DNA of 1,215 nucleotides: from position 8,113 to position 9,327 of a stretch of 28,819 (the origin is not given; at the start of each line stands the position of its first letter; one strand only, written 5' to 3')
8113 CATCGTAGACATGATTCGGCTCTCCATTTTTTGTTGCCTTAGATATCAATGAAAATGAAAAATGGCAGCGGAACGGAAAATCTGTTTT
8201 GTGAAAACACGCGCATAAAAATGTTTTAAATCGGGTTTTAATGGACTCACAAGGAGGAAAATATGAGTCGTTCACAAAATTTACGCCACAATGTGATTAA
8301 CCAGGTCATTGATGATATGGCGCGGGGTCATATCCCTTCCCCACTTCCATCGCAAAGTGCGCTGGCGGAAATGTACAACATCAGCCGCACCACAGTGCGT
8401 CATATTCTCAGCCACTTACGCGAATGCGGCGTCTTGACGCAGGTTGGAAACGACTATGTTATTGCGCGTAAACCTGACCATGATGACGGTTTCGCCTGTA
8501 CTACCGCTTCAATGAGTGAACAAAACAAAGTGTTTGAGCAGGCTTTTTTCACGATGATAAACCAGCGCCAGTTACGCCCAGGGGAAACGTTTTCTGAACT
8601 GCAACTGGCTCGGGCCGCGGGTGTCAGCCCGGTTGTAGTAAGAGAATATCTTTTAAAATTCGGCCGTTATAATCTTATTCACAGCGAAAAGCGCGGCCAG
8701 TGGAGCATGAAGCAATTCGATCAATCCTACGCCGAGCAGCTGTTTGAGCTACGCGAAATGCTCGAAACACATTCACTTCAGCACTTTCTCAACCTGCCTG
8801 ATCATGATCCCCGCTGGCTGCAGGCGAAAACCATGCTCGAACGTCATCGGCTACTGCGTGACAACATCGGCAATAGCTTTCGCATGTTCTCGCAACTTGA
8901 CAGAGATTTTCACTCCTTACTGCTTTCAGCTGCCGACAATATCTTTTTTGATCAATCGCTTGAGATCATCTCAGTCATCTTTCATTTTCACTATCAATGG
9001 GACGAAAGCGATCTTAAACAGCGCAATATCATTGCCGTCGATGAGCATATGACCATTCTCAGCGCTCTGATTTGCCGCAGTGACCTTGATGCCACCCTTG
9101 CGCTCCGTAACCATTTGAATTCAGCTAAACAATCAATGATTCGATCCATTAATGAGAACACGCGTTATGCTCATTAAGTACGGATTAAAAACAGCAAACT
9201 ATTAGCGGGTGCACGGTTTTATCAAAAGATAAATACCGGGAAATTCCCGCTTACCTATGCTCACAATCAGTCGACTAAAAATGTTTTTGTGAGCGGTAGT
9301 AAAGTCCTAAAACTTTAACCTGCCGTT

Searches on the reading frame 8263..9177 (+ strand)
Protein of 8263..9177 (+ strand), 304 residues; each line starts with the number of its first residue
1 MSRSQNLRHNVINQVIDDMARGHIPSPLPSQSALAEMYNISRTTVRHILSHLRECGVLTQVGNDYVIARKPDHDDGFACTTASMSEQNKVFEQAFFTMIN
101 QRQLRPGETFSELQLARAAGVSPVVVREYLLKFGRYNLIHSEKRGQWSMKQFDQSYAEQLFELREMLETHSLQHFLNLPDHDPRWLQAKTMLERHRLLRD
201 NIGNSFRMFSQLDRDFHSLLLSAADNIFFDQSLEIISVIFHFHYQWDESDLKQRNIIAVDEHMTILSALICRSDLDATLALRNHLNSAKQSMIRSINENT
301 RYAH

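Call 4: search_protein_families(proteins=[window:8263-9177:+], library=ncbifam)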
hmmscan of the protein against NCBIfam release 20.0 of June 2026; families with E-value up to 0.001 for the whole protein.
window:8263-9177:+ (304 aa): 14 families
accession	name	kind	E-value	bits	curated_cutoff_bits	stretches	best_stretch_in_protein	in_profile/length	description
TIGR03338.1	phnR_burk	equivalog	3.9e-12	46.3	271.5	1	93-290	18-211/212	phosphonate utilization associated transcriptional regulator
NF003011.0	PRK03837.1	subfamily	4.9e-10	39.4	260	1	199-291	142-232/241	transcriptional regulator NanR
NF007741.0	PRK10421.1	equivalog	4.5e-06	26.2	311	0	95-160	16-82/262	transcriptional regulator LldR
TIGR02404.1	trehalos_R_Bsub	equivalog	1.8e-05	24.5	211.95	1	26-60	22-56/233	trehalose operon repressor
TIGR02018.2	his_ut_repres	equivalog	4.6e-05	22.9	220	1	26-60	21-55/226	histidine utilization transcriptional repressor HutC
TIGR03337.1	phnR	equivalog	9.3e-05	22.2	296.75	0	26-57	23-54/231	phosphonate utilization transcriptional regulator PhnR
NF008491.0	PRK11402.1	subfamily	9.3e-05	22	269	1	4-60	9-67/243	GntR family transcriptional regulator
NF007588.0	PRK10225.1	equivalog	0.00014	21.2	442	0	244-295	186-234/257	Uxu operon transcriptional regulator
NF007001.0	PRK09464.1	equivalog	0.00018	21.2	330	0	89-164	13-90/254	pyruvate dehydrogenase complex transcriptional repressor PdhR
TIGR00122.1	birA_repr_reg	equivalog_domain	0.00024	20.9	70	1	30-71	15-57/69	biotin operon repressor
NF008571.0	PRK11523.1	equivalog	0.00028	20.4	396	0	251-299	183-232/258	transcriptional regulator ExuR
NF041547.1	GntR_LSA1692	equivalog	0.00041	20.1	275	0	26-63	23-60/233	GntR family transcriptional regulator, LSA1692 subfamily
NF041413.1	ArsR_Rv2640c_fam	equivalog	0.00051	20.4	155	0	32-59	62-89/118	Rv2640c family ArsR-like transcriptional regulator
NF007292.0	PRK09764.1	equivalog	0.00053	19.2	281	0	11-61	10-62/240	GntR family transcriptional regulator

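Call 15: find_homologous_proteins(query=window:8263-9174:+, max_evalue=1e-20)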
Query window:8263-9174:+ (304 aa): 454 proteins with E <= 1e-20 among 2569 candidates; the best 120 are listed.
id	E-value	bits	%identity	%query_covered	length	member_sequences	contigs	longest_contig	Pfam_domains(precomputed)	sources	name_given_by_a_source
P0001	8.0e-199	677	99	100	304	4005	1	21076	PF02082.27,PF07729.18,PF00392.28,PF13545.13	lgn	-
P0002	1.4e-182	624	95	100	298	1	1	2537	PF02082.27,PF07729.18,PF00392.28,PF13545.13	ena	-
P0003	3.9e-182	622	95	100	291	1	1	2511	PF02082.27,PF07729.18,PF00392.28,PF13545.13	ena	-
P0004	9.8e-181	618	90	100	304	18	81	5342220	PF07729.18,PF00392.28,PF13545.13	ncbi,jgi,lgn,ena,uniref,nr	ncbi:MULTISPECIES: GntR family transcriptional regulator [Citrobacter]|jgi:DNA-binding GntR family t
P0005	6.0e-180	615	90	100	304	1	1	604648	PF07729.18,PF00392.28,PF13545.13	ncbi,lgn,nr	ncbi:GntR family transcriptional regulator [Citrobacter freundii]|nr:GntR family transcriptional reg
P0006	1.2e-179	614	89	100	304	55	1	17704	PF07729.18,PF00392.28,PF13545.13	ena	-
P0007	1.5e-179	614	90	100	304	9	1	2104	PF07729.18,PF00392.28,PF13545.13,PF25213.2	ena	-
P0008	1.6e-179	614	89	100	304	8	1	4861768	PF07729.18,PF00392.28,PF13545.13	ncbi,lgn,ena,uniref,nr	ncbi:GntR family transcriptional regulator [Citrobacter freundii]|uniref:GntR family transcriptional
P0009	2.7e-179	613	89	99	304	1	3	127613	PF07729.18,PF00392.28,PF13545.13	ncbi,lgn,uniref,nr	ncbi:FCD domain-containing protein [Samsonia erythrinae]|uniref:GntR family transcriptional regulato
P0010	3.5e-179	612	89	100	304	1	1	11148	PF07729.18,PF00392.28,PF13545.13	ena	-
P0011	3.6e-179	612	89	100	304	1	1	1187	PF07729.18,PF00392.28,PF13545.13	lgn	-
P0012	3.8e-179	612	89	100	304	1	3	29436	PF13412.13,PF07729.18,PF00392.28,PF13545.13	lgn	-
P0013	4.4e-179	612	89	99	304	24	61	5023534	PF07729.18,PF00392.28,PF13545.13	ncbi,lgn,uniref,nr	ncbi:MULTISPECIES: GntR family transcriptional regulator [Pectobacterium]|uniref:GntR family transcr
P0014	7.6e-179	611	89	100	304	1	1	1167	PF13412.13,PF02082.27,PF07729.18,PF00392.28,PF13545.13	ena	-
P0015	8.7e-179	611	89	100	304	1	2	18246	PF07729.18,PF00392.28,PF13545.13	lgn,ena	-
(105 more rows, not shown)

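Call 18: find_related_loci(query=A1, collection=genome_contigs, flank=4000)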
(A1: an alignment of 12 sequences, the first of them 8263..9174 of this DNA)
Query A1 (304 aa) in genome_contigs; peptide patterns used: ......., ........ (x = any residue, [..] = any of these).
389 stretches matched a pattern; 131 encode a relative of the query (tblastn E <= 1e-3); the best 80 are kept; 80 distinct loci.
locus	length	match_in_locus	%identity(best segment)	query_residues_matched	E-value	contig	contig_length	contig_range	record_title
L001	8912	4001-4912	95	1-304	0e+0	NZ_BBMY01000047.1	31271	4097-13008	Escherichia albertii NBRC 107761 = DSM 17582 strain NBRC 107761, whole genome shotgun sequence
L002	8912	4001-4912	90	1-304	0e+0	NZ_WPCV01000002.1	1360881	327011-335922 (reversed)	Citrobacter sp. On2M On2M_2, whole genome shotgun sequence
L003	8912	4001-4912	90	1-304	0e+0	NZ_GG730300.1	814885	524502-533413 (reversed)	Citrobacter youngae ATCC 29220 Scfld1, whole genome shotgun sequence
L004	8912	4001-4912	90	1-304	0e+0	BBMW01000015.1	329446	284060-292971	Citrobacter werkmanii NBRC 105721 DNA, contig: CIWKM15, whole genome shotgun sequence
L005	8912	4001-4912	90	1-304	0e+0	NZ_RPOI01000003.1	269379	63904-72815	Citrobacter youngae strain CCUG 30791 citrobacter_youngae_CCUG30791T_0000003, whole genome shotgun sequence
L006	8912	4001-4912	90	1-304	0e+0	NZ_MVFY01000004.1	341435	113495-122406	Citrobacter portucalensis strain A60 A60_S7_L001_NODE_4_length_341435_cov_21.5208, whole genome shotgun sequence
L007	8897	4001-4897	90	1-299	0e+0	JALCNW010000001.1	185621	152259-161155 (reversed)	MAG: Enterobacter sp. isolate UW_MP_ENTER5_1 Ga0455787_00057, whole genome shotgun sequence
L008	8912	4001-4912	89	1-304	0e+0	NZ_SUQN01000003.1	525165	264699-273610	Citrobacter gillenii strain UMG736 UMG736_3, whole genome shotgun sequence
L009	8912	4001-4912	89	1-304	0e+0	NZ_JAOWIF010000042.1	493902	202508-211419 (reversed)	Citrobacter sp. Cu233 235, whole genome shotgun sequence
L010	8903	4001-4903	89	1-301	0e+0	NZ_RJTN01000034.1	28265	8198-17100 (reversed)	Pectobacterium polonicum strain DPMP315 scaffold_34, whole genome shotgun sequence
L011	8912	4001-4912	89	1-304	0e+0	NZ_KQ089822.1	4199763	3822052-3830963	Citrobacter sp. MGH106 aetzL-supercont1.1, whole genome shotgun sequence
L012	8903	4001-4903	89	1-301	0e+0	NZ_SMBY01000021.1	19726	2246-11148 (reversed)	Samsonia erythrinae strain DSM 16730 Ga0244673_121, whole genome shotgun sequence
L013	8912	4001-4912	89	1-304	0e+0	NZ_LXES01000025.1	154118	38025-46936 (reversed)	Enterobacter soli ATCC BAA-2102 Sequence00025, whole genome shotgun sequence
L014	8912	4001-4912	89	1-304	0e+0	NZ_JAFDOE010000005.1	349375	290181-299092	Citrobacter sp. FP75 contig5, whole genome shotgun sequence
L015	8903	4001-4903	88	1-301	0e+0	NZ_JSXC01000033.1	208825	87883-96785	Pectobacterium fontis strain M022 Contig33, whole genome shotgun sequence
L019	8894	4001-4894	88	1-298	0e+0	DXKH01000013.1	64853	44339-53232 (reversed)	MAG TPA_asm: Citrobacter sp. isolate HRGM_Genome_0066 HRGM_Genome_0066_13, whole genome shotgun sequence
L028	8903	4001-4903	82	1-301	2e-172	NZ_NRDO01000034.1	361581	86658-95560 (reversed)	Citrobacter sp. NCU1 contig_34, whole genome shotgun sequence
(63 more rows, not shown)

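Call 35: profile_search(protein=window:8263-9174:+)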
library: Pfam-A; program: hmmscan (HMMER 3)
A. the first sequence (304 residues): domains with independent E <= 10: 24; with E <= 0.001: 4
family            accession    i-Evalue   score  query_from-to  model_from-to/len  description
FCD               PF07729.17    5.2e-10    40.2     159-286         1-124/125  FCD domain
GntR              PF00392.27    1.2e-05    25.3      26-59         22-55/64  Bacterial regulatory proteins, gntR family
HTH_Crp_2         PF13545.12    0.00022    21.6      29-67         23-61/70  Crp-like helix-turn-helix domain
GntR              PF00392.27     0.0008    19.5      97-144        11-59/64  Bacterial regulatory proteins, gntR family
HVO_A0261_N       PF25213.1      0.0024    18.2      30-67         26-63/86  HVO_A0261 N-terminal domain
HTH_IclR          PF09339.16     0.0026    18.0      28-61         19-51/52  IclR helix-turn-helix domain
HTH_24            PF13412.12     0.0031    17.5      30-58         19-47/48  Winged helix-turn-helix DNA-binding
HTH_36            PF13730.12      0.018    15.3      28-56         25-53/55  Helix-turn-helix domain
HTH_11            PF08279.18       0.02    15.2      30-57         17-44/55  HTH domain
Rrf2              PF02082.26      0.043    14.4      30-71         25-69/132  Iron-dependent Transcriptional regulator
Phage_rep_O       PF04492.19      0.051    14.5      31-65         52-86/95  Bacteriophage replication protein O
HTH_28            PF13518.12      0.052    14.1      30-54         14-38/52  Helix-turn-helix domain
HTH_DeoR          PF08220.18      0.094    12.9      33-61         19-47/57  DeoR-like helix-turn-helix domain
CENP-B_N          PF04218.19       0.11    12.6      30-51         24-45/53  CENP-B N-terminal DNA-binding domain
HTH_23            PF13384.12       0.17    12.2      30-53         19-42/50  Homeodomain-like domain
HTH_5             PF01022.26       0.22    11.8      34-58         21-45/47  Bacterial regulatory protein, arsR family
Sigma70_r4        PF04545.22        0.3    11.1      30-50         22-42/50  Sigma-70, region 4
TrmB              PF01978.25       0.43    10.9      32-61         26-55/68  Sugar-specific transcriptional regulator TrmB
Rrf2              PF02082.26       0.46    11.1      91-143         5-57/132  Iron-dependent Transcriptional regulator
Mab-21_C          PF20266.3        0.55    10.8     141-175        43-77/102  Mab-21 protein HhH/H2TH-like domain
HTH_29            PF13551.12       0.92    10.1      24-50         13-34/64  Winged helix-turn helix
HTH_3             PF01381.28        1.1     9.8      30-49         11-30/55  Helix-turn-helix
HTH_71            PF23737.1         4.5     7.7      34-53         24-43/50  HTH 3-helical bundle
HTH_Crp_2         PF13545.12        7.7     7.0     111-144        24-57/70  Crp-like helix-turn-helix domain

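Call 41: search_protein_families(proteins=[L019:5078-6046:+, L019:6116-6586:+, L019:6586-7854:+, L028:5132-6133:+], library=ncbifam, max_evalue=1e-10)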
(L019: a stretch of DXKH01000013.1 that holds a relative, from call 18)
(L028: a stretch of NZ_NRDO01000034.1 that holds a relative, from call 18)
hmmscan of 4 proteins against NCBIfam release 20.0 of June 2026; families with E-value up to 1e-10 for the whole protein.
L019:5078-6046:+ (323 aa): 2 families
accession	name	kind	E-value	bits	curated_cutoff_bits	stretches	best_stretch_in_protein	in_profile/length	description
TIGR00787.1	dctP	subfamily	1.2e-50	172.4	175.05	1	31-284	3-256/257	DctP family TRAP transporter solute-binding subunit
NF037995.1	TRAP_S1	subfamily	4.2e-50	170.6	50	1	28-295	1-267/271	TRAP transporter substrate-binding protein DctP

L019:6116-6586:+ (157 aa): 0 families

L019:6586-7854:+ (423 aa): 3 families
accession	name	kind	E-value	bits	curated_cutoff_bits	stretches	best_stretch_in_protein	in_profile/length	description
TIGR00786.1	dctM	subfamily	4.4e-119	397.8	268.45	1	23-422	5-404/405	TRAP transporter large permease subunit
NF011634.1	PRK15060.1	equivalog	1.9e-69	234.7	800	1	7-418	7-416/425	2,3-diketo-L-gulonate TRAP transporter large permease YiaN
TIGR02123.1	TRAP_fused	subfamily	3.7e-29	101.9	320.65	1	58-380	170-496/615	TRAP transporter fused permease subunit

L028:5132-6133:+ (334 aa): 2 families
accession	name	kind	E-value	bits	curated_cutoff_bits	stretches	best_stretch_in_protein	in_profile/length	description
NF037995.1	TRAP_S1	subfamily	3.5e-58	197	50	1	38-303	1-265/271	TRAP transporter substrate-binding protein DctP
TIGR00787.1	dctP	subfamily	9.4e-57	192.4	175.05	1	40-295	2-257/257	DctP family TRAP transporter solute-binding subunit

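Call 49: search_solved_structures(query=window:8263-9174:+, max_evalue=0.01)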
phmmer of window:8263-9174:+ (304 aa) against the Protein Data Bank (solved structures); distinct sequences matched with E-value up to 0.01: 12.
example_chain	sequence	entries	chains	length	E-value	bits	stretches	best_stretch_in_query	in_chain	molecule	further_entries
7xp0_A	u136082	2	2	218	3.9e-06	29.9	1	98-296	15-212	Probable transcriptional regulator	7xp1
3fms_A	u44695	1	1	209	9e-06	28.7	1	96-296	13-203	Transcriptional regulator, GntR family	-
3sxy_A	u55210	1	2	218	1.6e-05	27.8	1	96-296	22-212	Transcriptional regulator, GntR family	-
9jpj_C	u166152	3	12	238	0.0001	25.2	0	2-77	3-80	Pyruvate dehydrogenase complex repressor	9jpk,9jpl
6on4_A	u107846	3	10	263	0.00018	24.4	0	207-289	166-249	HTH-type transcriptional repressor NanR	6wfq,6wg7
6az6_A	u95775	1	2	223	0.0017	21.2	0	157-294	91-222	GntR family transcriptional regulator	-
3f8m_A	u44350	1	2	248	0.0029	20.5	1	6-70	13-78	GntR-family protein transcriptional regulator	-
6z74_A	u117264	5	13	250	0.0056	19.5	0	19-69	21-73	Transcriptional regulator, GntR family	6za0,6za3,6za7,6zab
4u0y_A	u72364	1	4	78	0.0059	19.4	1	10-60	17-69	HTH-type transcriptional repressor YvoA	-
2wv0_A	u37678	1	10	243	0.0061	19.4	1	11-79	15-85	HTH-TYPE TRANSCRIPTIONAL REPRESSOR YVOA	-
4u0v_A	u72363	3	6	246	0.0062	19.4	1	11-79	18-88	HTH-type transcriptional repressor YvoA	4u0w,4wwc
2di3_A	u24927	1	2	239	0.0074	19.1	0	9-59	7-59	Bacterial regulatory proteins, GntR family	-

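Call 73: predict_structure(alignment_id=A3)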
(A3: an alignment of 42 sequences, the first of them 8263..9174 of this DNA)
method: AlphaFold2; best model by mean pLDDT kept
length: 304 residues; sequences in the alignment: 42
mean_pLDDT: 84.0   pTM: 0.64
mean pLDDT of the five models: 84.0, 82.6, 81.7, 81.6, 78.5
residues with pLDDT >= 90: 104; 70-90: 167; 50-70: 23; < 50: 10
segments of 3 or more residues with pLDDT < 50: 1-4, 77-80
pLDDT, mean of each block of 10 residues (from residue 1): 52 79 88 85 86 90 90 61 78 84 83 87 87 81 88 84 90 95 97 94 84 93 83 78 65 87 97 96 93 78 51
secondary structure, 60 per line:
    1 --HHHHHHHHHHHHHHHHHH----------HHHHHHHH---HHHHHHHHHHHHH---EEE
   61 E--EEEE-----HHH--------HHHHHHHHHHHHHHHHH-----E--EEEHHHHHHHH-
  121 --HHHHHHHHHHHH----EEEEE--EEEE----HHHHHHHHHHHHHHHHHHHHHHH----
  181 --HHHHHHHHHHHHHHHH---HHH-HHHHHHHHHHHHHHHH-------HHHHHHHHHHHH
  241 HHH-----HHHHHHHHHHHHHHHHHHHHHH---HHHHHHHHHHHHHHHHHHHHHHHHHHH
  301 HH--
elements in order: H3-20 H31-38 H42-54 E58-61 E64-67 H84-100 E109-111 H112-119 H123-134 E139-143 E146-149 H154-176 H183-198 H206-221 H229-243 H249-270 H274-302
